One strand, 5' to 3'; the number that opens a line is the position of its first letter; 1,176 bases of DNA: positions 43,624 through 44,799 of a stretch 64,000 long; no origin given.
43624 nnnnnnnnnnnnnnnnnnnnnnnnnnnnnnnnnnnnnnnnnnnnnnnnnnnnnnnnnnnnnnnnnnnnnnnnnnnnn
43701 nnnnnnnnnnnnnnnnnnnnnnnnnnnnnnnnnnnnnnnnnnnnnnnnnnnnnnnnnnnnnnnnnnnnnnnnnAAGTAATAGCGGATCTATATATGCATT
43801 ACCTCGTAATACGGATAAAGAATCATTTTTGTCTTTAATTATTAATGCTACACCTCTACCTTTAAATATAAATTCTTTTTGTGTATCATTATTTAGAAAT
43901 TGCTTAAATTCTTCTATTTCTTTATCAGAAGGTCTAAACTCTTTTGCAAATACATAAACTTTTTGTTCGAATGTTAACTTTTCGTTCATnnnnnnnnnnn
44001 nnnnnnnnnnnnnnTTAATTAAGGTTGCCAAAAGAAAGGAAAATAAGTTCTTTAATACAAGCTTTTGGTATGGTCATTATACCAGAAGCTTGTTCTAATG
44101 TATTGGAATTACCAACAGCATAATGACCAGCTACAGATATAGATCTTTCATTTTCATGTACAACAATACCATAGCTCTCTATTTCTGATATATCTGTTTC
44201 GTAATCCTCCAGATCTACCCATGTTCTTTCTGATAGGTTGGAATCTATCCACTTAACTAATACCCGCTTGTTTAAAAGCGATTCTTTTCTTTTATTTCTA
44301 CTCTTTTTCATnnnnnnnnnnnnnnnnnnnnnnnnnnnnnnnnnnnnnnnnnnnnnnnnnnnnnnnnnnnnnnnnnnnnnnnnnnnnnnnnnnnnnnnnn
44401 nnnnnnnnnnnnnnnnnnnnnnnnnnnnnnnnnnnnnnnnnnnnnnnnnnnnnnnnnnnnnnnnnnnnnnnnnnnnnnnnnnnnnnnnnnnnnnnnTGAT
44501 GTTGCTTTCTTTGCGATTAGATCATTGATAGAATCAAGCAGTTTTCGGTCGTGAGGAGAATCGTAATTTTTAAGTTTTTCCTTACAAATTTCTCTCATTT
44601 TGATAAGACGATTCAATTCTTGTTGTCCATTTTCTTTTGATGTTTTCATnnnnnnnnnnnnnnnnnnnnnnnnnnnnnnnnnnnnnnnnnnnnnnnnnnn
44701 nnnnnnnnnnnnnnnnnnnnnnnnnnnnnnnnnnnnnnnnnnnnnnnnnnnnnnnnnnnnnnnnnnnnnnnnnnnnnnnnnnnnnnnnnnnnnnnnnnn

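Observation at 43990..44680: Near-identical 25-nt element immediately upstream of two small minus-strand genes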

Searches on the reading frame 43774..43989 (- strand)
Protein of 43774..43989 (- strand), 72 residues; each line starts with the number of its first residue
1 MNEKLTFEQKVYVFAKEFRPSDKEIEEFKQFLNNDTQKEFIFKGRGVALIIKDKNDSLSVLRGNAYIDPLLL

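Call 34: search_protein_families(library=pfam, max_evalue=0.01, proteins=[window:43774-43989:-])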
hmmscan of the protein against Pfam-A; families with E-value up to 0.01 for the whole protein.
seq(72 aa): 0 families

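Call 35: search_protein_families(library=phrogs, max_evalue=0.01, proteins=[window:43774-43989:-])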
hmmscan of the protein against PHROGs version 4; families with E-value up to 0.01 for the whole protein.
seq(72 aa): 1 family
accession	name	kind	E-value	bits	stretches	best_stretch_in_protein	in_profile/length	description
phrog_35411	-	unknown function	3.9e-05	24.4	1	20-61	8-49/50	-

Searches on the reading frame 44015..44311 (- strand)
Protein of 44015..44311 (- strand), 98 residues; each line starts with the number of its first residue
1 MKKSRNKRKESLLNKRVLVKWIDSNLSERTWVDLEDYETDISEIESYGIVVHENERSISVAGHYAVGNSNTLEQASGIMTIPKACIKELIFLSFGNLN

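Call 34: search_protein_families(library=pfam, max_evalue=0.01, proteins=[window:44015-44311:-])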
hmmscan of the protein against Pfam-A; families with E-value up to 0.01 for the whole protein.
window:44015-44311:- (98 aa): 0 families

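Call 35: search_protein_families(library=phrogs, max_evalue=0.01, proteins=[window:44015-44311:-])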
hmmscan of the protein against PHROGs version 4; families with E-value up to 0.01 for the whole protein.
window:44015-44311:- (98 aa): 2 families
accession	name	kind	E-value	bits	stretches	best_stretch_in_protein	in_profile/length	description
phrog_25889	-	unknown function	0.0019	19.1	1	3-90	3-90/94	-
phrog_7172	-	unknown function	0.0029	18.9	1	13-35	19-41/82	-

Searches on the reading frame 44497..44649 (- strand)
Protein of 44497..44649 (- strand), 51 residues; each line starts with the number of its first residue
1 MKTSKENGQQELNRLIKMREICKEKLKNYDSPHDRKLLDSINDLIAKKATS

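Call 34: search_protein_families(library=pfam, max_evalue=0.01, proteins=[window:44497-44649:-])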
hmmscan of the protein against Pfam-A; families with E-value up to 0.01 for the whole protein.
seq(51 aa): 0 families

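Call 35: search_protein_families(library=phrogs, max_evalue=0.01, proteins=[window:44497-44649:-])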
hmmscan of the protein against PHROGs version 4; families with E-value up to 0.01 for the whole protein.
seq(51 aa): 0 families
